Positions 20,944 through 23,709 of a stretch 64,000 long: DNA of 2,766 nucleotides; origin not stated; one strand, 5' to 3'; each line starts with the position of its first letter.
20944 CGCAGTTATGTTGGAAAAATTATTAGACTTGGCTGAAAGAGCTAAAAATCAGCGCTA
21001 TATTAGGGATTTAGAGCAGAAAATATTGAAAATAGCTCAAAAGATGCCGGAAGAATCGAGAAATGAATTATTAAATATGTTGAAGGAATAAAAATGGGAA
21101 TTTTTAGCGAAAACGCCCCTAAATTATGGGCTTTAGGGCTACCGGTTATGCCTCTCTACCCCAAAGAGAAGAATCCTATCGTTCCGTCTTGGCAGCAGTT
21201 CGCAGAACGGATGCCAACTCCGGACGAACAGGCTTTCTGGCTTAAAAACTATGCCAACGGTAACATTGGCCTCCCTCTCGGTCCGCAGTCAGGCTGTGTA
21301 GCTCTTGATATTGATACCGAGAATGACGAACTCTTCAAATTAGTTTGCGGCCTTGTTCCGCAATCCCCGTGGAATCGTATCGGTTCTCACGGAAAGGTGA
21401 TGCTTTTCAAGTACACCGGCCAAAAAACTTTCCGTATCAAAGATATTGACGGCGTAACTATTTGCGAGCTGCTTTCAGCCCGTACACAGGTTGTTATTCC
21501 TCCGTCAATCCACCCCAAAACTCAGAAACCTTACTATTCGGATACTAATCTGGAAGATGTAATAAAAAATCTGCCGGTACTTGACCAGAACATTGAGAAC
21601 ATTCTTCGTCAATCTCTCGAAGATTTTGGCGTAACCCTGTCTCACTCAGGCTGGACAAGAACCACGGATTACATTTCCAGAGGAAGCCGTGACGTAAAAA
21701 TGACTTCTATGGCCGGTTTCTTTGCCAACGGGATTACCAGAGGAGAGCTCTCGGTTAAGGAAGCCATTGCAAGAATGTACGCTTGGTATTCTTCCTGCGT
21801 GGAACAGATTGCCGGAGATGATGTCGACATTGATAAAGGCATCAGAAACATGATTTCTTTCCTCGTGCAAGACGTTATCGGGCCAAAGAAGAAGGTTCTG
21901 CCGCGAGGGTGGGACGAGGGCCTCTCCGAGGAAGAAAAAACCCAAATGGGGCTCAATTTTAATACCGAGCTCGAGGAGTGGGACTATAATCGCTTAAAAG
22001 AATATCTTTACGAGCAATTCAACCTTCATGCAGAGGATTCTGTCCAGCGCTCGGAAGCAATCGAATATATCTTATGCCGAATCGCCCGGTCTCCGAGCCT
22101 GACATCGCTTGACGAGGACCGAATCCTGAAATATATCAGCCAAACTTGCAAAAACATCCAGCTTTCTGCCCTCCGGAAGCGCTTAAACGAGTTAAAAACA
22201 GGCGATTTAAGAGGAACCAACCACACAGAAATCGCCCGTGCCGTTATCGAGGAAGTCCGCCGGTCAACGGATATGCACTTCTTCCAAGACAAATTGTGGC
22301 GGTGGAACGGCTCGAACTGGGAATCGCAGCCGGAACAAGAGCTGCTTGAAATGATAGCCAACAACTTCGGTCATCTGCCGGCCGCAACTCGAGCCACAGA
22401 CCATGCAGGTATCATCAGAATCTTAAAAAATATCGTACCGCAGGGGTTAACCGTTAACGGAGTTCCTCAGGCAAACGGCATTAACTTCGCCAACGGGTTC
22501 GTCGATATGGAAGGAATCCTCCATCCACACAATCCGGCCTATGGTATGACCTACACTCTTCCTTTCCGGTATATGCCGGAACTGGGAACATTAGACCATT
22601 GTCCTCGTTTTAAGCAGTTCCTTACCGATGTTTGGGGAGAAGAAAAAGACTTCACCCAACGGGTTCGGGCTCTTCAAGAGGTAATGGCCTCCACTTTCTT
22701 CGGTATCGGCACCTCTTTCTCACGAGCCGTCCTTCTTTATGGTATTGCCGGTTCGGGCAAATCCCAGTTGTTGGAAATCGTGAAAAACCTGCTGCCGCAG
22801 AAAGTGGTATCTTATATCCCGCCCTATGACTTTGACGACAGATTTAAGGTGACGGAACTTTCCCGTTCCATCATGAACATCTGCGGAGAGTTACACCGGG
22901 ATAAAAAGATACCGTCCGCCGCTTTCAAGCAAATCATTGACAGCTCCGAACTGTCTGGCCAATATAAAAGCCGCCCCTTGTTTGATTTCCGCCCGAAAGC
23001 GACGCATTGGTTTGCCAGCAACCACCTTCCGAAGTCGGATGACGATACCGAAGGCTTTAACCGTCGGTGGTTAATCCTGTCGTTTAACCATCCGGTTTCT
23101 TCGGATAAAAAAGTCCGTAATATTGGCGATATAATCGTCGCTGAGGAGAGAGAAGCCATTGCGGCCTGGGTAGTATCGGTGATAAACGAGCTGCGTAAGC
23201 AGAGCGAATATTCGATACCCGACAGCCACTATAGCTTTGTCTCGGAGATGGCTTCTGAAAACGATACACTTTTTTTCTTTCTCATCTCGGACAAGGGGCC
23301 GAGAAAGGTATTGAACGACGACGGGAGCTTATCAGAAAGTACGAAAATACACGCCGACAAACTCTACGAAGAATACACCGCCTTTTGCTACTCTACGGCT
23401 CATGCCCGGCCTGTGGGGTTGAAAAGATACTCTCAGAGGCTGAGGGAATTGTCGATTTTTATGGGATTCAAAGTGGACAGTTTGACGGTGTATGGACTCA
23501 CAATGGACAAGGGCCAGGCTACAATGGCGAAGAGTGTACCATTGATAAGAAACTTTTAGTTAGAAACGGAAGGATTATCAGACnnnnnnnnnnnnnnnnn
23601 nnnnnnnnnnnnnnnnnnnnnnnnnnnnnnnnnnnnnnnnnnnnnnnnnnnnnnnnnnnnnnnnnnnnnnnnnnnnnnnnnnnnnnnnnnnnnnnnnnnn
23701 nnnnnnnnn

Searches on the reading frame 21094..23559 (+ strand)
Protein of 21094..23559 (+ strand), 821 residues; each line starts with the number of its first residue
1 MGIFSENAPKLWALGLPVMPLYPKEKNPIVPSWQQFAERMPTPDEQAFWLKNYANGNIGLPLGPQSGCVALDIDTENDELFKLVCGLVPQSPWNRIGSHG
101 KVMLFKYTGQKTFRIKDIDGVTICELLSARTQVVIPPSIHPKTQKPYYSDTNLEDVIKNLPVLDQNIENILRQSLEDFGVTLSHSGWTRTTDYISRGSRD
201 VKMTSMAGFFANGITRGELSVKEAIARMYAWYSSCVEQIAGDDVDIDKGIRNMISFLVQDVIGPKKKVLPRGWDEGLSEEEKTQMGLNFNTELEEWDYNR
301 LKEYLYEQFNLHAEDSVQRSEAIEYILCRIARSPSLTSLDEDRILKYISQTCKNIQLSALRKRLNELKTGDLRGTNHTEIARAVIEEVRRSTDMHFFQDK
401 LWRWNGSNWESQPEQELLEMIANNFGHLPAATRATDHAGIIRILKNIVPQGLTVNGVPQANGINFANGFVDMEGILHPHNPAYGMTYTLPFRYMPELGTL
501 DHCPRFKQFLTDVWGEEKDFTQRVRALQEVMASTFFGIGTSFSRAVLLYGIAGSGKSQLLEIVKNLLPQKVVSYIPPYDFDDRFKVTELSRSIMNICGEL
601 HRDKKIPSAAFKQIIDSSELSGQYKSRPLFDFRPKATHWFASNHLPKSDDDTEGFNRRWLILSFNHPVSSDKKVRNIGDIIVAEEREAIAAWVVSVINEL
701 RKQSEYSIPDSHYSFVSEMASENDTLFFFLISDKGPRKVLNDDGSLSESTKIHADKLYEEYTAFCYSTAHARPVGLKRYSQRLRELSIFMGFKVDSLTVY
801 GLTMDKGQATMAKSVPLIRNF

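Call 4: search_protein_families(library=pfam, proteins=[window:21094-23559:+], max_evalue=1)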
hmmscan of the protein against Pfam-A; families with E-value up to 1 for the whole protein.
window:21094-23559:+ (821 aa): 11 families
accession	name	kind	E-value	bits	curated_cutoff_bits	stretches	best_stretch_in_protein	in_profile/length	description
PF09250.16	Prim-Pol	-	1.5e-16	61.7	22.8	1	10-147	3-143/158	Bifunctional DNA primase/polymerase, N-terminal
PF19263.5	DUF5906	-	6.4e-13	49.8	27.6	1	548-658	1-114/114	Family of unknown function (DUF5906)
PF08706.16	D5_N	-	2.5e-09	38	22.4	1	400-515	20-145/145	D5 N terminal like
PF25201.1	nSTAND6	-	0.00033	21.1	27.7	1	545-625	20-98/148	Novel STAND NTPase 6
PF13191.12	AAA_16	-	0.0027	18.6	32.6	1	540-571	21-52/167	AAA ATPase domain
PF05272.17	VapE-like_dom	-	0.0071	16.3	25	1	500-680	6-183/217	Virulence-associated protein E-like domain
PF13401.12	AAA_22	-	0.025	15.3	27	1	545-601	7-62/130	AAA domain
PF05565.16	Sipho_Gp157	-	0.078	13.4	28.6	1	298-366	77-144/162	Siphovirus Gp157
PF02901.20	PFL-like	-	0.082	12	24.3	1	268-348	452-532/647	Pyruvate formate lyase-like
PF01078.27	Mg_chelatase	-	0.11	12.3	20.3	0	544-569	23-48/207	Magnesium chelatase, subunit ChlI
PF01637.24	ATPase_2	-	0.12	12.6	33.2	1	542-597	19-78/225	ATPase domain predominantly from Archaea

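Call 8: search_protein_families(library=phrogs, proteins=[window:21094-23559:+], max_evalue=0.01)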
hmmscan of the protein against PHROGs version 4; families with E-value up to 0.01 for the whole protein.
window:21094-23559:+ (821 aa): 12 families
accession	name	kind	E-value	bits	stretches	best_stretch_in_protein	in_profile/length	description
phrog_1156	-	DNA, RNA and nucleotide metabolism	1.8e-86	292.5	1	1-791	10-808/855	DNA primase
phrog_864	-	DNA, RNA and nucleotide metabolism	5.8e-43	148.5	1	382-784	212-597/1064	DNA primase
phrog_6088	-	DNA, RNA and nucleotide metabolism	1.1e-38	134.2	1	381-788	338-747/772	DNA primase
phrog_1829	-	DNA, RNA and nucleotide metabolism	1.2e-33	117.2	1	365-770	314-720/772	DNA primase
phrog_2478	-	DNA, RNA and nucleotide metabolism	2.2e-27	96.5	1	459-785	505-820/854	DNA polymerase/primase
phrog_7601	-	unknown function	3e-19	70.5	1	540-784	17-251/289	-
phrog_1883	-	DNA, RNA and nucleotide metabolism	1.7e-12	47.5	1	587-768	540-712/756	DNA helicase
phrog_2249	-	DNA, RNA and nucleotide metabolism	2.4e-10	40.8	1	353-685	352-663/802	DNA primase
phrog_16213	-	DNA, RNA and nucleotide metabolism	3.1e-10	40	1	463-695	316-548/732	DNA primase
phrog_16950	-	DNA, RNA and nucleotide metabolism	3.4e-08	32.8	1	463-768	482-792/843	DNA primase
phrog_21086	-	unknown function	0.00057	19.6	1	508-574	211-275/617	-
phrog_19930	-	DNA, RNA and nucleotide metabolism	0.0024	17.2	1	6-79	12-89/865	DNA polymerase/primase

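Call 12: find_related_loci(query=window:21094-23559:+, collection=viral_contigs, flank=8000)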
Query window:21094-23559:+ (821 aa) in viral_contigs; peptide patterns used: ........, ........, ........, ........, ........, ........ (x = any residue, [..] = any of these).
No stretch of DNA in the collection matches any of the patterns.

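Call 39: search_dna_similar(query=window:21094-23559:+, collection=phages, mode=protein, max_rows=25)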
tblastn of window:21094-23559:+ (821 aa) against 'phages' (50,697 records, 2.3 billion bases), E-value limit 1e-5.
Records with a match: 504; places in all: 504; records where one place covers at least 80% of the query: 11.
Best place of each record, by identity: <60% 504.
By first word of the organism name: Mycobacterium 233; Arthrobacter 47; Streptococcus 46; Microbacterium 37; Streptomyces 34; Vibrio 13; Klebsiella 9; Salmonella 8; Lactobacillus 7; Achromobacter 5; and 30 more.
By host as written in the record: Mycobacterium smegmatis mc2 155 166; Mycobacterium smegmatis mc#155 34; Arthrobacter globiformis B-2979 33; - 31; Microbacterium foliorum NRRL B-24224 23; Mycobacterium smegmatis mc2155 12; Streptomyces griseus ATCC 10137 11; Microbacterium foliorum NRRL B-24224 SEA 10; and 119 more.
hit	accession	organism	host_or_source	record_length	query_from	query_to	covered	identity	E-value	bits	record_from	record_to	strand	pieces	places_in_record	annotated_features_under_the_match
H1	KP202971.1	Achromobacter phage JWF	Achromobacter xylosoxidans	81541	3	818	99%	42.3%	0e+0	665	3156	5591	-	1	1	hypothetical protein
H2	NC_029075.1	Achromobacter phage JWF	Achromobacter xylosoxidans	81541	3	818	99%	42.3%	0e+0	665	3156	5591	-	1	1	DNA primase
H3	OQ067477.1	Xylophilus phage Lumi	Xylophilus sp.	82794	3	815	99%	41.9%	0e+0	655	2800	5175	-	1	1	putative DNA primase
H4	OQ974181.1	Achromobacter phage 2-1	Achromobacter xylosoxidans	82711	3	794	96%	42.9%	0e+0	676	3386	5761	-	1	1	DNA primase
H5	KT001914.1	Caulobacter phage Seuss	Caulobacter crescentus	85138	2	794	97%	41.2%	0e+0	630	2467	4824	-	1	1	DNA primase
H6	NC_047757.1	Caulobacter phage Seuss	Caulobacter crescentus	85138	2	794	97%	41.2%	0e+0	630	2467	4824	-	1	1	DNA primase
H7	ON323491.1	Acinetobacter phage vB_AbaS_TCUP2199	Acinetobacter baumannii TV2199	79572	3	733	89%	31.9%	4e-114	388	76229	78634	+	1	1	hypothetical protein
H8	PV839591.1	Acinetobacter phage fJoAci01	Acinetobacter baumannii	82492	3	733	89%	31.9%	4e-114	388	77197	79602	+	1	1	DNA primase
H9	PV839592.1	Acinetobacter phage fJoAci04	Acinetobacter baumannii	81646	3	733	89%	31.7%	2e-113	386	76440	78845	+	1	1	DNA primase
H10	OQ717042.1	Acinetobacter phage EAb13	Acinetobacter baumannii MRSN 423159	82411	3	733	89%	31.7%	2e-113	386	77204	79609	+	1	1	DNA primase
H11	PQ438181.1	Acinetobacter phage Mystique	Acinetobacter baumannii AB5075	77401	3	733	89%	31.8%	4e-96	399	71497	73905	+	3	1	putative DNA primase (x3) | hypothetical protein (x2) | ribosome_binding_site (x4)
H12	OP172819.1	Parabacteroides phage PF672P1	Parabacteroides faecis DA672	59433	354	784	52%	24.7%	1e-7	62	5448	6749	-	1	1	Alpha: putative P4-specific DNA primase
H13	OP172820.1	Parabacteroides phage PF672P2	Parabacteroides faecis DA672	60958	354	784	52%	24.7%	1e-7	62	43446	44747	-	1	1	Alpha: putative P4-specific DNA primase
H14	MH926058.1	Mycobacterium phage Reptar3000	Mycobacterium smegmatis mc2 155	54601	388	730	42%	26.5%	2e-11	74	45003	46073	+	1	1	71: DNA primase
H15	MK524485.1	Mycobacterium phage MissDaisy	Mycobacterium smegmatis mc#155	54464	388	730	42%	26.2%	4e-11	73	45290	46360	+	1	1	71: DNA primase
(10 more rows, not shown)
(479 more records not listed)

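Call 47: get_annotated_region(hit=H2, flank=6000)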
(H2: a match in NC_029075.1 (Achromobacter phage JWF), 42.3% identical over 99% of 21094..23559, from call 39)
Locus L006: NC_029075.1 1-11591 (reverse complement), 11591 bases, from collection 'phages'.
description: Achromobacter phage JWF, complete genome.
organism: Achromobacter phage JWF (NCBI taxid 1589748)
taxonomy: Viruses; Duplodnaviria; Heunggongvirae; Uroviricota; Caudoviricetes
host: Achromobacter xylosoxidans; source: sewage; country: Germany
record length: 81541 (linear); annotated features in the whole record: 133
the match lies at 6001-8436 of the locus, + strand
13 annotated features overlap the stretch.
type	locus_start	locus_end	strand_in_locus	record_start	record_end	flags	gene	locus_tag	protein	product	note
CDS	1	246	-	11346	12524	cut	-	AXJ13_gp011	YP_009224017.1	major head protein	similar to hypothetical protein MESS4_510109 [Mesorhizobium sp. STM 4661] and phage capsid family [Eubacterium sp. ...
CDS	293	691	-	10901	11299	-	-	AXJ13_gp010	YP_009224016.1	hypothetical protein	similar to hypothetical protein MESS4_510110 [Mesorhizobium sp. STM 4661]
CDS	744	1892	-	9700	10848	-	-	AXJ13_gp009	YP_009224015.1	hypothetical protein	similar to hypothetical protein MESS4_510111 [Mesorhizobium sp. STM 4661]; partial conserved domain ...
CDS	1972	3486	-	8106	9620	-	-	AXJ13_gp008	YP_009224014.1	portal protein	similar to hypothetical protein SHOU24_74 [Vibrio phage SHOU24]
CDS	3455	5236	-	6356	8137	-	-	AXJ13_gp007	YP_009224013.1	terminase large subunit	similar to gp2.11 [Bacillus phage SPO1] and terminase large subunit [Bacillus phage SP10], C-terminus similar to ...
CDS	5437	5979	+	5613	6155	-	-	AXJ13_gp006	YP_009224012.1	hypothetical protein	similar to hypothetical protein MESS4_510117 [Mesorhizobium sp. STM 4661]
CDS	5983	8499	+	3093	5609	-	-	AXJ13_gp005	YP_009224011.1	DNA primase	phage/plasmid primase, P4 family, C-terminal domain; similar to hypothetical protein MESS4_510118 [Mesorhizobium sp. ...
CDS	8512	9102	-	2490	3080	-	-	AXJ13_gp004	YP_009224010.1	putative endonuclease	similar to hypothetical protein AFU63487 [Salmonella phage SBA-1781] and hypothetical protein AFU63534 [Salmonella ...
regulatory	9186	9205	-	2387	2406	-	-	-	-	terminator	putative transcriptional terminator, - 18.80 kcal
CDS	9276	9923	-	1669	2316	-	-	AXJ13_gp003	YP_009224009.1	putative endonuclease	similar to EE36P1_gp51 [Roseophage EE36P1], p42.1 [Xanthomonas phage Xop411] and 231 gene product [Salmonella phage ...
CDS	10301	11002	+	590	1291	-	-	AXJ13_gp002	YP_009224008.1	hypothetical protein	similar to hypothetical protein [Burkholderia sp. MSh1]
regulatory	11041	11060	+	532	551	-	-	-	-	terminator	putative transcriptional terminator, -16.60 kcal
CDS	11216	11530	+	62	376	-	-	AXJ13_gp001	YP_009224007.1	hypothetical protein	-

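Call 48: get_annotated_region(hit=H6, flank=6000)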
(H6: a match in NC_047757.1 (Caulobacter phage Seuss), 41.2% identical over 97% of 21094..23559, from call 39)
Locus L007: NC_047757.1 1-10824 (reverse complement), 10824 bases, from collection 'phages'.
description: Caulobacter phage Seuss, complete genome.
organism: Caulobacter phage Seuss (NCBI taxid 1675601)
taxonomy: Viruses; Duplodnaviria; Heunggongvirae; Uroviricota; Caudoviricetes; Seussvirus; Seussvirus seuss
host: Caulobacter crescentus; source: -; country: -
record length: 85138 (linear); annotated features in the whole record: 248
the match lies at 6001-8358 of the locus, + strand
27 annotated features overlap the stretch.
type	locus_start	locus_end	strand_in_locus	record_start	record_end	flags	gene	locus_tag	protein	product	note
CDS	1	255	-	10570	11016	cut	-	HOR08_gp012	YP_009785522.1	hypothetical protein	-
regulatory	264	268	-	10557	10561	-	-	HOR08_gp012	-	ribosome_binding_site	-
CDS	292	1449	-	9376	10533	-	-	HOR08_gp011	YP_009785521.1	hypothetical protein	-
regulatory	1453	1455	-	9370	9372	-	-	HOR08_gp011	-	ribosome_binding_site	-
regulatory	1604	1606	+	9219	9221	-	-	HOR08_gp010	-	ribosome_binding_site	-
CDS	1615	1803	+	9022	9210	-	-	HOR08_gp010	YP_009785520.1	hypothetical protein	-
regulatory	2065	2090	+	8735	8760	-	-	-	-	terminator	-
CDS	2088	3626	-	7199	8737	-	-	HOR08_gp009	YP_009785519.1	portal protein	-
CDS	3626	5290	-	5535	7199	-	-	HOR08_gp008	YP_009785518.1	terminase large subunit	-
regulatory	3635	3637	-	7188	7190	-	-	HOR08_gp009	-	ribosome_binding_site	-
regulatory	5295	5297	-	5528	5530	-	-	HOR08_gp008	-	ribosome_binding_site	-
regulatory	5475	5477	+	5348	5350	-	-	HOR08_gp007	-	ribosome_binding_site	-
CDS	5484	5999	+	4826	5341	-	-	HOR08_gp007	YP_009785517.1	hypothetical protein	-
regulatory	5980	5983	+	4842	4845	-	-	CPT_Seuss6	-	ribosome_binding_site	-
CDS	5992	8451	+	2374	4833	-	-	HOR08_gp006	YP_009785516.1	DNA primase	-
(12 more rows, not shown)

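Call 56: search_protein_families(library=pfam, proteins=[L007:8530-8796:+, L007:8968-9195:+, L007:9313-9984:+, L007:10110-10340:+, L007:10337-10729:+, L006:10301-11002:+, L006:11216-11530:+], max_evalue=0.1)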
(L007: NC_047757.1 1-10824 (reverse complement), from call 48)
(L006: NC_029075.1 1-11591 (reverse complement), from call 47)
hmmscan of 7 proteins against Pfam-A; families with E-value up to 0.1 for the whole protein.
L007:8530-8796:+ (88 aa): 0 families

L007:8968-9195:+ (75 aa): 0 families

L007:9313-9984:+ (223 aa): 0 families

L007:10110-10340:+ (76 aa): 0 families

L007:10337-10729:+ (130 aa): 0 families

L006:10301-11002:+ (233 aa): 0 families

L006:11216-11530:+ (104 aa): 2 families
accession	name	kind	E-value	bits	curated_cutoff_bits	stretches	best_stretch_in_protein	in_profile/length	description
PF05029.18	TIMELESS_C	-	0.069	13.9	23.8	1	11-52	3-49/88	Timeless PAB domain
PF20068.4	Amphi-Trp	-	0.069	13.6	27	1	70-96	4-30/93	Amphi-Trp domain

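Call 59: find_homologous_proteins(query=window:21094-23559:+, max_evalue=1e-50)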
Query window:21094-23559:+ (821 aa): 578 proteins with E <= 1e-50 among 8000 candidates; the best 120 are listed.
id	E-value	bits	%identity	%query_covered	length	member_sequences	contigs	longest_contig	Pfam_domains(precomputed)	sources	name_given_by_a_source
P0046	0.0e+0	1905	100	100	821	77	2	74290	PF19263.6,PF09250.17,PF08706.17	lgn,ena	-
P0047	0.0e+0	1528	78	100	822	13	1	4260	PF19263.6,PF09250.17,PF08706.17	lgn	-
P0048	0.0e+0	1452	74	100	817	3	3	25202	PF19263.6,PF09250.17,PF08706.17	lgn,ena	-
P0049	0.0e+0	1448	74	100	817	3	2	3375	PF19263.6,PF09250.17,PF08706.17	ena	-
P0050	0.0e+0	1446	72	100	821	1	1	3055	PF19263.6,PF09250.17,PF08706.17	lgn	-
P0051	0.0e+0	1425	71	100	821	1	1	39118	PF19263.6,PF09250.17,PF08706.17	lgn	-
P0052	0.0e+0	1360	69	100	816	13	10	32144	PF19263.6,PF09250.17,PF08706.17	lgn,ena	-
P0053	0.0e+0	1305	67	100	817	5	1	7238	PF19263.6,PF09250.17,PF08706.17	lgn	-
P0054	0.0e+0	1301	66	100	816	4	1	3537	PF19263.6,PF09250.17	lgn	-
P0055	0.0e+0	1263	65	100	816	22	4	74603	PF19263.6,PF09250.17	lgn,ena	-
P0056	0.0e+0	1251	65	100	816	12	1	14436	PF19263.6,PF09250.17,PF08706.17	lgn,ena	-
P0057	0.0e+0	1239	63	100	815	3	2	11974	PF19263.6,PF09250.17,PF08706.17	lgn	-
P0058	0.0e+0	1192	61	100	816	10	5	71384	PF19263.6,PF09250.17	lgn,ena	-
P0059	0.0e+0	1101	58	99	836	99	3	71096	PF19263.6,PF09250.17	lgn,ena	-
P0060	0.0e+0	1093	57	98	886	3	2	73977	PF19263.6,PF09250.17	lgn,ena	-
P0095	3.7e-276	937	50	99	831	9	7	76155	PF19263.6,PF09250.17,PF08706.17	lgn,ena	-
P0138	1.0e-254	866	48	97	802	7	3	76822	PF19263.6,PF09250.17,PF08706.17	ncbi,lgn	-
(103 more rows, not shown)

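Call 60: find_encoding_contigs(protein=P0051, flank=5000, max_places=1)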
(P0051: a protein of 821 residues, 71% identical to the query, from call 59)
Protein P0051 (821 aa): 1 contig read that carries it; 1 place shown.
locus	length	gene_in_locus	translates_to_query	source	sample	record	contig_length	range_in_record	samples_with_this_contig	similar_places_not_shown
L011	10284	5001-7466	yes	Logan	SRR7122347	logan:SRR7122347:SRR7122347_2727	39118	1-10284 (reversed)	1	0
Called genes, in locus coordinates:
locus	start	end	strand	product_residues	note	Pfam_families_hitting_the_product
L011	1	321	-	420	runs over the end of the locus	-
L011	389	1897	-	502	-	-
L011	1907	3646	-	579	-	PF05876:GpA_ATPase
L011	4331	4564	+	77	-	PF12728:HTH_17 (weak)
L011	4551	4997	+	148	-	-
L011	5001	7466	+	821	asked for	PF09250:Prim-Pol, PF08706:D5_N (weak), PF19263:DUF5906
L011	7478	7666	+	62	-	-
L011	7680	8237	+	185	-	-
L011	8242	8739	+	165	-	-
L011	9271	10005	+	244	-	-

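Call 61: find_encoding_contigs(protein=P0055, flank=5000, max_places=1)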
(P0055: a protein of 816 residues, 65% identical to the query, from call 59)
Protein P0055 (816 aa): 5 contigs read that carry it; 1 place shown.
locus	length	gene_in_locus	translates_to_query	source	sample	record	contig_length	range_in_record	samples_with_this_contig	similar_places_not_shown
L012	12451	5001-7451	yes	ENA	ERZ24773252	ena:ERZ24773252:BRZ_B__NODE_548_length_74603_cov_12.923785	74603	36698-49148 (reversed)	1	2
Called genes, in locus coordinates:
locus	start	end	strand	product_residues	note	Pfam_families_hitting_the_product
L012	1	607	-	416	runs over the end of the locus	-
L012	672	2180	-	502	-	-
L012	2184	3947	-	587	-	PF05876:GpA_ATPase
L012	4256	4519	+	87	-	PF12728:HTH_17 (weak), PF00376:MerR (weak)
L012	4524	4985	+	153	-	-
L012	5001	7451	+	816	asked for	PF09250:Prim-Pol, PF19263:DUF5906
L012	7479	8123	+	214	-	PF08299:Bac_DnaA_C (faint)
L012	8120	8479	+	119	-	-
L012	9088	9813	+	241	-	-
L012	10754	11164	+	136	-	-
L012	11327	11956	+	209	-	-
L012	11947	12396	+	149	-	-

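Call 62: find_encoding_contigs(protein=P0058, flank=5000, max_places=1)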
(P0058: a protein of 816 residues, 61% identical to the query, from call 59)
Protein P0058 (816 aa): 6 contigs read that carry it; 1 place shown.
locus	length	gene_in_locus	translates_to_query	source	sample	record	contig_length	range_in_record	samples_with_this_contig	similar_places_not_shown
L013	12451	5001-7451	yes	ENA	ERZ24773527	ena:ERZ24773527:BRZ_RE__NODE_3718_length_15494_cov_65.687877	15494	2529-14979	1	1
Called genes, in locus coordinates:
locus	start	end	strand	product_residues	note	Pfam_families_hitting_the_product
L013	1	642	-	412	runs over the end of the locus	-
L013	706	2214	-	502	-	-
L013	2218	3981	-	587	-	PF05876:GpA_ATPase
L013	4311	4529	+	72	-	PF00376:MerR (faint), PF12728:HTH_17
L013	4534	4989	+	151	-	-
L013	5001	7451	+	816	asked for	PF09250:Prim-Pol, PF19263:DUF5906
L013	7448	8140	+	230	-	PF08299:Bac_DnaA_C (weak)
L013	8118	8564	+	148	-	PF08299:Bac_DnaA_C (faint)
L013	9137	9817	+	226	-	-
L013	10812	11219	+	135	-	-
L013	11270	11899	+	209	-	-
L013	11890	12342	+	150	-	-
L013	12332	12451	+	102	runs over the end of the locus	-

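Call 103: find_encoding_contigs(protein=P0059, flank=4500, max_places=1)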
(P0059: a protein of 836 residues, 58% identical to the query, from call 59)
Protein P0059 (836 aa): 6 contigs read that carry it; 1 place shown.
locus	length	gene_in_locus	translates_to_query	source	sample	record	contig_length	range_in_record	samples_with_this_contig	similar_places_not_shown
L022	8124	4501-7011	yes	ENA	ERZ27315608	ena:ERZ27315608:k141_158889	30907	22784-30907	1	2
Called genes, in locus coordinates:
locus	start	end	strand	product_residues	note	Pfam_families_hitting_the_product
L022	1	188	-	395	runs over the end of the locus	-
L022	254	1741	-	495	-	-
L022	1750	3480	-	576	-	PF05876:GpA_ATPase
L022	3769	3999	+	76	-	PF12728:HTH_17, PF13411:MerR_1 (weak), PF00376:MerR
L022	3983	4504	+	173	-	-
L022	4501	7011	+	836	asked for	PF09250:Prim-Pol, PF19263:DUF5906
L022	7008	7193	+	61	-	-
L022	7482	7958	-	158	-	-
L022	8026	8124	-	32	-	?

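Call 104: find_encoding_contigs(protein=P0095, flank=4500, max_places=1)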
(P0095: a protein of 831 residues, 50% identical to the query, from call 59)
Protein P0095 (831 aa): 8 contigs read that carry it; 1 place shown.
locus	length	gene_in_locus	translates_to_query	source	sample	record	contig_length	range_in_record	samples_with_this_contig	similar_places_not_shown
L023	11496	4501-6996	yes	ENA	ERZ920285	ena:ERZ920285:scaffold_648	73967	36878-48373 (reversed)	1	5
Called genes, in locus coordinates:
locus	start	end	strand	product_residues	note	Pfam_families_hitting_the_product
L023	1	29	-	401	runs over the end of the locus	-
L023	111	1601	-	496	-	-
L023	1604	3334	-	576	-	PF05876:GpA_ATPase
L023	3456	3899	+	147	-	-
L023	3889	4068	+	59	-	PF12728:HTH_17, PF13411:MerR_1, PF00376:MerR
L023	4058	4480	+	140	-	-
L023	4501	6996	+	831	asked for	PF09250:Prim-Pol, PF08706:D5_N, PF19263:DUF5906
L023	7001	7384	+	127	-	-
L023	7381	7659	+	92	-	-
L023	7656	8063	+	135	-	-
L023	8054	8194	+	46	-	-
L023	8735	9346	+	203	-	-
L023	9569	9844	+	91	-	PF26096:DUF8033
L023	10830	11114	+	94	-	-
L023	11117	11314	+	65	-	-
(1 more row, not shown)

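Call 105: find_encoding_contigs(protein=P0138, flank=4500, max_places=1)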
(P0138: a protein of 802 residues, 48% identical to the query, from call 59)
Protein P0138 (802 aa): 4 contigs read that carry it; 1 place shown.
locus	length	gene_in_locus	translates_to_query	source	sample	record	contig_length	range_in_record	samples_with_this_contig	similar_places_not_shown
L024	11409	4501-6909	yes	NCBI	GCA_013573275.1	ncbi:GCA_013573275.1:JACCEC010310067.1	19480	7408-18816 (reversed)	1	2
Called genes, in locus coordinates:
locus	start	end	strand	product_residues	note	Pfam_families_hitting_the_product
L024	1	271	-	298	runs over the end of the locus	PF19912:DUF6385 (faint)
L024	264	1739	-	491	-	-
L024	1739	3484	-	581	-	PF05876:GpA_ATPase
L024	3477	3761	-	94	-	-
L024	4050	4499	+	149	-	-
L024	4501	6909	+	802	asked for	PF09250:Prim-Pol, PF08706:D5_N (faint), PF19263:DUF5906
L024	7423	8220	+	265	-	-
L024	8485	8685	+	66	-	-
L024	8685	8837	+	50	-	-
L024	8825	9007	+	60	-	-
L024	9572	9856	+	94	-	-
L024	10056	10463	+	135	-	-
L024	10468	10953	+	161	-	-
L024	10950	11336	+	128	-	-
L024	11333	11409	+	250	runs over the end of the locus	-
